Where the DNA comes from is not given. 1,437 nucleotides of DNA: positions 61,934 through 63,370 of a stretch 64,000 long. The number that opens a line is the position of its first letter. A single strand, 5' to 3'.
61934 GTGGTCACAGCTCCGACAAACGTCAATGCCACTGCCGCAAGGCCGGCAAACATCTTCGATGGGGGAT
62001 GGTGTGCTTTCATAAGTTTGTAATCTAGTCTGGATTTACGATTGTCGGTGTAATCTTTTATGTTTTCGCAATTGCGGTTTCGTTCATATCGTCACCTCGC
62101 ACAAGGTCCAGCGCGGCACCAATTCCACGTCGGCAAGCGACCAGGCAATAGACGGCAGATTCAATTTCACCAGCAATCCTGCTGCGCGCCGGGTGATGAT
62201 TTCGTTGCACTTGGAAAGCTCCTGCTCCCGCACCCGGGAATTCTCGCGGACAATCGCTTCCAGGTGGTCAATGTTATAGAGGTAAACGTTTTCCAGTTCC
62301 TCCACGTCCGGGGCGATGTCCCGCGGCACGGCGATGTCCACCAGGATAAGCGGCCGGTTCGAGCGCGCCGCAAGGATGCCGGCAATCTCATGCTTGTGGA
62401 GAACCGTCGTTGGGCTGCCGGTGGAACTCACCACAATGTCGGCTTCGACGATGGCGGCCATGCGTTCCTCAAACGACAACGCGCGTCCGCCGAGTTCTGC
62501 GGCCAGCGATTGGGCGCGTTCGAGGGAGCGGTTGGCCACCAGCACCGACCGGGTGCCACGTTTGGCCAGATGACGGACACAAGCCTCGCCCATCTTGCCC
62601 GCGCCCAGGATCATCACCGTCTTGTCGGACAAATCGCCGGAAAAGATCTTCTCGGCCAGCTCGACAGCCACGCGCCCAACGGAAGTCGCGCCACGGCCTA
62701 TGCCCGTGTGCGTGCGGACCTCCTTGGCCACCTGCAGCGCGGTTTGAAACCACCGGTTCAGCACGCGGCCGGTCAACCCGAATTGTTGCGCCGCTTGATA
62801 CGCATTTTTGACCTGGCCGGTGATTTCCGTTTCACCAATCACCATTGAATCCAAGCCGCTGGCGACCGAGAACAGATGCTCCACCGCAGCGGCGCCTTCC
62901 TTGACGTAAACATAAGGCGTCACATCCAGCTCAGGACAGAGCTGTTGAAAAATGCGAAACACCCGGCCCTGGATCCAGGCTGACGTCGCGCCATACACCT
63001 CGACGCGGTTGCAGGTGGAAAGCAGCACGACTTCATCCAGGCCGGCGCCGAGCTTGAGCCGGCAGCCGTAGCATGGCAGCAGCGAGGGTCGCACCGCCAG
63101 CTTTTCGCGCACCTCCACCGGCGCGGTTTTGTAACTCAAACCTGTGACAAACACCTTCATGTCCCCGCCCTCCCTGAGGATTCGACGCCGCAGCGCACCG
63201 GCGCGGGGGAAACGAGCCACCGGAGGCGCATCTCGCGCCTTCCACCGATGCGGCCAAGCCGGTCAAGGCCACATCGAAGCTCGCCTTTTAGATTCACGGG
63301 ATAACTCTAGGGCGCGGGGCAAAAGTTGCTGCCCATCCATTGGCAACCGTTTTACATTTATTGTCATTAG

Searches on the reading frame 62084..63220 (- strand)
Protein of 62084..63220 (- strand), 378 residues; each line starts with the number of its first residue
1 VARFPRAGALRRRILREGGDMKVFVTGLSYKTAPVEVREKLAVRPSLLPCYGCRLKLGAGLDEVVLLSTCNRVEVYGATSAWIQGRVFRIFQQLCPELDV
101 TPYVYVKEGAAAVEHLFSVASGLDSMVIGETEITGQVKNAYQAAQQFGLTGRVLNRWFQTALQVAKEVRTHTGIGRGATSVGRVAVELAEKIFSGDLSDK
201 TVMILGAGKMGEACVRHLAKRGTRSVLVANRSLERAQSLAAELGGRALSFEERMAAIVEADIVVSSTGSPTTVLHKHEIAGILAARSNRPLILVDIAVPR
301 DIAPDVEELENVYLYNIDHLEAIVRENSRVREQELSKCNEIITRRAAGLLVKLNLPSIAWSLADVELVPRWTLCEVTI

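Call 5: search_protein_families(library=pfam, proteins=[window:62084-63220:-], max_evalue=0.01)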
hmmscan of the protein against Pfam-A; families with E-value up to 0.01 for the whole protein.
window:62084-63220:- (378 aa): 13 families
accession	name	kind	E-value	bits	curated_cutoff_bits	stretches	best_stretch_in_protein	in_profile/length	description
PF05201.20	GlutR_N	-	2e-46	157.9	27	1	27-172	2-151/151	Glutamyl-tRNAGlu reductase, N-terminal domain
PF01488.26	Shikimate_DH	-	1e-43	149.2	24.3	1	187-323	1-138/138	Shikimate / quinate 5-dehydrogenase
PF03807.23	F420_oxidored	-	1.4e-09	38.8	21.6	1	202-267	2-67/94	NADP oxidoreductase coenzyme F420-dependent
PF03435.24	Sacchrp_dh_NADP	-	2.9e-05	24.8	25.1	1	202-252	1-52/129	Saccharopine dehydrogenase NADP binding domain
PF03446.21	NAD_binding_2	-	3.3e-05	24.4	21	1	202-283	2-80/161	NAD binding domain of 6-phosphogluconate dehydrogenase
PF02826.25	2-Hacid_dh_C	-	9.5e-05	22.3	25.1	1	190-266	27-98/178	D-isomer specific 2-hydroxyacid dehydrogenase, NAD binding domain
PF13241.12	NAD_binding_7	-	0.00038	21.4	22.1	1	196-271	4-73/104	Putative NAD(P)-binding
PF21799.2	MurD-like_N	-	0.00061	20.5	27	1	200-268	1-68/88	Mur ligase MurD-like, N-terminal domain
PF00106.31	adh_short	-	0.0053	16.7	26.6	1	200-261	1-57/195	short chain dehydrogenase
PF13460.12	NAD_binding_10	-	0.0062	16.8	27.2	0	207-278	3-81/184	NAD(P)H-binding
PF01408.29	GFO_IDH_MocA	-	0.0064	17.6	24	0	201-273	2-73/120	Oxidoreductase family, NAD-binding Rossmann fold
PF02254.24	TrkA_N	-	0.0079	17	23.8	0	202-243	1-41/116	TrkA-N domain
PF00670.27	AdoHcyase_NAD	-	0.0082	16.7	27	0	197-277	21-96/162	S-adenosyl-L-homocysteine hydrolase, NAD binding domain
